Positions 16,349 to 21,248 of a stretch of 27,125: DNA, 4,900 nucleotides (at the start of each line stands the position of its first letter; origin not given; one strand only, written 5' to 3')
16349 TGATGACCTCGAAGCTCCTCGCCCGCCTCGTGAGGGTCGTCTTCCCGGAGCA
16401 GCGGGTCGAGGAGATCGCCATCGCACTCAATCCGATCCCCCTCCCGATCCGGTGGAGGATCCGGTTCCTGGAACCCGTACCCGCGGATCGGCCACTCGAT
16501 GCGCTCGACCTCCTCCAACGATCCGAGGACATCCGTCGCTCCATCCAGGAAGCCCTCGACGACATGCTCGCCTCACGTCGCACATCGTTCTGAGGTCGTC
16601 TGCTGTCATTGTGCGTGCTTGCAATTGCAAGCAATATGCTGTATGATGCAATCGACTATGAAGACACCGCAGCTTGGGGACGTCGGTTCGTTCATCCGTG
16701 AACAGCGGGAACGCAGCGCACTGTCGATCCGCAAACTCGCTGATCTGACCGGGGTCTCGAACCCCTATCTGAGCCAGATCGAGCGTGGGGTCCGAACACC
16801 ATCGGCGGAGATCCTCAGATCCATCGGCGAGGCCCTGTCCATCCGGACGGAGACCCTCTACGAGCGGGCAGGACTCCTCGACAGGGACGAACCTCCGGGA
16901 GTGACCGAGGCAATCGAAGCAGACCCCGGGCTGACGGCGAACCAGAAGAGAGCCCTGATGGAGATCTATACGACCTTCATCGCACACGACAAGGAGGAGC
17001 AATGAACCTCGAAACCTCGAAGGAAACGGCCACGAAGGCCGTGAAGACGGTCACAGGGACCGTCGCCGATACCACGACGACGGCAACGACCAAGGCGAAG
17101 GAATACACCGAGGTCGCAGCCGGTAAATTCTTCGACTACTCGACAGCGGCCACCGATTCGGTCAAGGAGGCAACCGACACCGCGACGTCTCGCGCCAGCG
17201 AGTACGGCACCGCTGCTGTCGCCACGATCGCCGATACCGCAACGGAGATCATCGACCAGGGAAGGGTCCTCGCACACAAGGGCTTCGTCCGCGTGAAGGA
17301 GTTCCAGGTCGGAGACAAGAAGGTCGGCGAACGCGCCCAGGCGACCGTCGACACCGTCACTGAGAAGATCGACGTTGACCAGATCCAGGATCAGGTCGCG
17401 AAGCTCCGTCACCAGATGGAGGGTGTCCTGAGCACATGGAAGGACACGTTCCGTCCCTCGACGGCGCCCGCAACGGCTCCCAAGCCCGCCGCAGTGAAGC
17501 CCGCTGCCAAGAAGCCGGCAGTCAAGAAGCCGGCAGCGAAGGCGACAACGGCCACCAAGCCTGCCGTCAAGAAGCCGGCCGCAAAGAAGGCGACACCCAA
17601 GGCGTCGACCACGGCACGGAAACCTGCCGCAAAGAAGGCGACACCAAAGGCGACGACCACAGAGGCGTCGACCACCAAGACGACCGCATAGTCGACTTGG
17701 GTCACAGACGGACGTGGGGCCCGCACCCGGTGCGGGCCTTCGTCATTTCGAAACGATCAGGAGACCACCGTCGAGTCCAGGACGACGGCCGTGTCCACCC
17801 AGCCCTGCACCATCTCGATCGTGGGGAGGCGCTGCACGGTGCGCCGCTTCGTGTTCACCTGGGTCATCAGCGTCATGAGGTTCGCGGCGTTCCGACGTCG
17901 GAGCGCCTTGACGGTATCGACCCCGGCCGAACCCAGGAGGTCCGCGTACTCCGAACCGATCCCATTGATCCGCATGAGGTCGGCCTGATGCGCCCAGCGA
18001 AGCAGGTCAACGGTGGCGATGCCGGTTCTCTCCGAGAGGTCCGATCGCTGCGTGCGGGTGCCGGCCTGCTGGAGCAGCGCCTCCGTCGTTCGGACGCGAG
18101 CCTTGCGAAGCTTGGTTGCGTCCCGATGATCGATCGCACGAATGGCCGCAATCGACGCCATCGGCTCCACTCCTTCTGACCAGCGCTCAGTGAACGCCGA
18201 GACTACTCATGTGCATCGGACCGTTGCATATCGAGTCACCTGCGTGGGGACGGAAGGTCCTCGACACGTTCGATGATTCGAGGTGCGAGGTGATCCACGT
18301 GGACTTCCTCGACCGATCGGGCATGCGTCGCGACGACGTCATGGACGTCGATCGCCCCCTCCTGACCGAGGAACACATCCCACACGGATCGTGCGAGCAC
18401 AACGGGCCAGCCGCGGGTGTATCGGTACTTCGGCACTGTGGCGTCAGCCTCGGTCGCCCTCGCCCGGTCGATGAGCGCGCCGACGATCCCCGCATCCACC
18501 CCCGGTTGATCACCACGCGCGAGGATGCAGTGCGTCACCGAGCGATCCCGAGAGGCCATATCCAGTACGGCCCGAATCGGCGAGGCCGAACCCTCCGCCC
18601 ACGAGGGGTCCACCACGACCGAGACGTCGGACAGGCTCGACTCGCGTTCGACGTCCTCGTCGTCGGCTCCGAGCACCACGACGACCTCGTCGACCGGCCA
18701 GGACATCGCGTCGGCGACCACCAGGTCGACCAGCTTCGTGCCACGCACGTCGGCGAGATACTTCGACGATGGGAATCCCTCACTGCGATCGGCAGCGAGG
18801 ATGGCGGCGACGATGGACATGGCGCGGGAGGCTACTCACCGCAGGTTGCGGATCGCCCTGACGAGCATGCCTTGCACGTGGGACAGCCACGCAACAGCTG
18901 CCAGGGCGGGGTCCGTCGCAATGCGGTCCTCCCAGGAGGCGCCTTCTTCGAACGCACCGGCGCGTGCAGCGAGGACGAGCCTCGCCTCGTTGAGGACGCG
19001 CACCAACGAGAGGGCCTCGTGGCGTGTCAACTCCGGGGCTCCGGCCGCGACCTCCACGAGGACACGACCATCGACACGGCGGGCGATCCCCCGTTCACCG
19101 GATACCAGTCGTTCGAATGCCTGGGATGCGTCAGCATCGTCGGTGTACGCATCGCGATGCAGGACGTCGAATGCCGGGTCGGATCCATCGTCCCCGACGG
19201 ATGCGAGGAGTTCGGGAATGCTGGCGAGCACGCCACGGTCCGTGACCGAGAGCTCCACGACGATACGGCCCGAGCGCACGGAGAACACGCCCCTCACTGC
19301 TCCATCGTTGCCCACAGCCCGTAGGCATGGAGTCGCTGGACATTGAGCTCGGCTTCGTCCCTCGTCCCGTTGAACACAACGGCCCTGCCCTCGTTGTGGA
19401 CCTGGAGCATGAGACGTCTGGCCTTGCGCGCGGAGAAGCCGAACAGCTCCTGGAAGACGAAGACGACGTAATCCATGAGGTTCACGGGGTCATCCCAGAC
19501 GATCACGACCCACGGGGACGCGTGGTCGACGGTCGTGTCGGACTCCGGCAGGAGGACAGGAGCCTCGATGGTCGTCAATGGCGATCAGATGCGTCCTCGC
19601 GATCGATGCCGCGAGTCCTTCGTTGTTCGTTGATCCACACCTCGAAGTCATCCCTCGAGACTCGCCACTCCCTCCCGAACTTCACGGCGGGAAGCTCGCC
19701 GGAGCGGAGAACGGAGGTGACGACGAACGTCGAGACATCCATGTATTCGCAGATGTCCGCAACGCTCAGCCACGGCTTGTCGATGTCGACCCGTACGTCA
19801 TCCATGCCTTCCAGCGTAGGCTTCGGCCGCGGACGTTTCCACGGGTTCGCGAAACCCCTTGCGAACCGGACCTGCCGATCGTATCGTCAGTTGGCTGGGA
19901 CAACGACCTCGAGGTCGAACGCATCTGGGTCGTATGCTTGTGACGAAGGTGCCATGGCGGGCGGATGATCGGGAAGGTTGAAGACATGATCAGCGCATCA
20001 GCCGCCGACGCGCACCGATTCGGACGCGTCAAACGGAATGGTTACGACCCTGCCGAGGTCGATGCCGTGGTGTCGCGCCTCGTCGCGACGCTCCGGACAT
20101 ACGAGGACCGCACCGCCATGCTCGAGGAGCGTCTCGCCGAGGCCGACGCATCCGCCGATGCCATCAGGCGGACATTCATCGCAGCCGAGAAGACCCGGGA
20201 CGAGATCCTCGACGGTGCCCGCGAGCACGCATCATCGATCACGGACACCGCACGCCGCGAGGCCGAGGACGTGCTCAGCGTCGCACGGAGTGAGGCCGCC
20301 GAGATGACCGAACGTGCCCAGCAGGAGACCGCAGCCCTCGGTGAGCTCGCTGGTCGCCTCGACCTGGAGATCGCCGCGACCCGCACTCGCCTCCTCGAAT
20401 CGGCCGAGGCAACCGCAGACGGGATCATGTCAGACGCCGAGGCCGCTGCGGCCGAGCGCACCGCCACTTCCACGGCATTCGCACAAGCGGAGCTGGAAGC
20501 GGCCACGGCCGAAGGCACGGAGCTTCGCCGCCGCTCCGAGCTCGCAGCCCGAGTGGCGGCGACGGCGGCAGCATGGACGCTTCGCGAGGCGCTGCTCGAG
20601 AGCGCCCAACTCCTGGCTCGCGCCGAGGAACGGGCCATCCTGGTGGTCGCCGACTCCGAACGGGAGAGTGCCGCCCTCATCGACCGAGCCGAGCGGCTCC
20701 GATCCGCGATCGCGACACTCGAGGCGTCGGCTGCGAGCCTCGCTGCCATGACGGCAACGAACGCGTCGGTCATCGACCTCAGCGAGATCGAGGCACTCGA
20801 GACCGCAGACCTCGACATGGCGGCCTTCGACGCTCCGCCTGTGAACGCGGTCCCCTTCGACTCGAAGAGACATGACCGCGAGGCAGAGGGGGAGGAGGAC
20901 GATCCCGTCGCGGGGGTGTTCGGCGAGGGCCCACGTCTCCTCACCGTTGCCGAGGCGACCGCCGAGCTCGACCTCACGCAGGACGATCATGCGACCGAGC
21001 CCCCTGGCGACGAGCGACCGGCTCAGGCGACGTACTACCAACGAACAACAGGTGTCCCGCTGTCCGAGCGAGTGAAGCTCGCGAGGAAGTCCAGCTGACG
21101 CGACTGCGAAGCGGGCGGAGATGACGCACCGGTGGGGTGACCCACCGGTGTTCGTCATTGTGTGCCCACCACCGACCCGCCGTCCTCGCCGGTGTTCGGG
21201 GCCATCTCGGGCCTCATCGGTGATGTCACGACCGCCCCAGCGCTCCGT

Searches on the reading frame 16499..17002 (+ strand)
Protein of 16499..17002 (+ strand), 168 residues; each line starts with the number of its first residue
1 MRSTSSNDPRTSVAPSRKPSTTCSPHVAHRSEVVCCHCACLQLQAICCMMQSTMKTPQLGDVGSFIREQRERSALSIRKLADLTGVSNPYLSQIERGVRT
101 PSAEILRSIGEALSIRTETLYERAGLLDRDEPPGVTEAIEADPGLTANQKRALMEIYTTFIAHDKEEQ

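Call 5: search_protein_families(library=pfam, proteins=[window:16499-17002:+], max_evalue=0.1)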
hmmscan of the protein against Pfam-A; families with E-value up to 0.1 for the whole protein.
window:16499-17002:+ (168 aa): 6 families
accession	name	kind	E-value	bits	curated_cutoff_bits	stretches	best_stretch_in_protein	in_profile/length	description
PF01381.28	HTH_3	-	4.3e-12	46.3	23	1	66-117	1-52/55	Helix-turn-helix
PF13560.12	HTH_31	-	3.5e-10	40.5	27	1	62-113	2-54/64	Helix-turn-helix domain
PF12844.13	HTH_19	-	2.8e-08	34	30.2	1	63-125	1-63/64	Helix-turn-helix domain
PF13413.12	HTH_25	-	0.00059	20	24.6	1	66-97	2-33/62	Helix-turn-helix domain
PF13443.12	HTH_26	-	0.054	14.2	22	1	72-122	9-59/63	Cro/C1-type HTH DNA-binding domain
PF13744.12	HTH_37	-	0.058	13.6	27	1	63-97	20-54/80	Helix-turn-helix domain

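Call 6: search_protein_families(library=ncbifam, proteins=[window:16499-17002:+], max_evalue=0.1)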
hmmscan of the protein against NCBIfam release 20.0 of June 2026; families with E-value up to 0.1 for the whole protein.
window:16499-17002:+ (168 aa): 13 families
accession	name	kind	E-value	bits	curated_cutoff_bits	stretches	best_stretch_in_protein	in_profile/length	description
NF046032.1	TransRegSlrRBacil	equivalog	5.1e-11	42.9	250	1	62-127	2-68/149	HTH-type transcriptional regulator SlrR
NF006015.0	PRK08154.1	subfamily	1.8e-10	40.5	204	1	52-125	21-94/314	anaerobic benzoate catabolism transcriptional regulator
NF041677.1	trans_regClgR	equivalog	2.4e-08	34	170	1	62-125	9-72/113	transcriptional regulator ClgR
NF041951.1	phage_RstR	subfamily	1.9e-06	28.1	80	1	66-166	7-105/108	RstR family transcriptional repressor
NF038139.1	Reg_Aceta_RamB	equivalog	2.7e-05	23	700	1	62-117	3-58/465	acetate metabolism transcriptional regulator RamB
TIGR03070.1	couple_hipB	subfamily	3.3e-05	23.8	71.65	1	61-112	2-53/58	type II toxin-antitoxin system Y4mF family antitoxin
NF010465.0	PRK13890.1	equivalog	4.1e-05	23.7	96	1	74-126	18-70/121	conjugal transfer protein TrbA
TIGR00270.2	TIGR00270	equivalog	4.1e-05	23.4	110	1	61-116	75-130/159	multiprotein bridging factor aMBF1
NF007257.0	PRK09706.1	subfamily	0.0002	21.2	101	1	62-167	6-106/135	transcriptional repressor DicA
NF003162.0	PRK04140.1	equivalog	0.0002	20.5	263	1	63-114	128-179/317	transcriptional regulator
NF047948.1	male_kill_WMK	equivalog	0.00066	19.2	300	1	62-123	6-67/300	WO male-killing family protein Wmk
NF041493.1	MobT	equivalog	0.0038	16.1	600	1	66-113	1-48/383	MobT family relaxase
NF007408.0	PRK09943.1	equivalog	0.012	15.2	211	1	62-109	8-55/185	HTH-type transcriptional regulator PuuR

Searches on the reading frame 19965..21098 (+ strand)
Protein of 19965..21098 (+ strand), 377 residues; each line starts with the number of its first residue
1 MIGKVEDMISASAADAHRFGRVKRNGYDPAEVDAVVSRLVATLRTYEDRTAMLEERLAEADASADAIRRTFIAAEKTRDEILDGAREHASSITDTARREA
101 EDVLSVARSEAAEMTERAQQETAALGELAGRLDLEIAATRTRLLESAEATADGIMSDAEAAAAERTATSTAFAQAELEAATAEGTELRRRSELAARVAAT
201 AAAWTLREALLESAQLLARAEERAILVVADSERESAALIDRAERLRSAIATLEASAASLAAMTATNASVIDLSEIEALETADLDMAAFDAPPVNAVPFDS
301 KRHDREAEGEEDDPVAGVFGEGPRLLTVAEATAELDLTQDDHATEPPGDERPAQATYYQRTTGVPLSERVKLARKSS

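Call 25: search_protein_families(library=pfam, proteins=[window:19965-21098:+], max_evalue=0.00001)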
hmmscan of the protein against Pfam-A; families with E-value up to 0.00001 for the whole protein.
window:19965-21098:+ (377 aa): 1 family
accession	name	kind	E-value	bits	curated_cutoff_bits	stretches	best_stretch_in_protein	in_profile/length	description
PF05103.18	DivIVA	-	1.7e-10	41.4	28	1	17-119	9-117/131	DivIVA protein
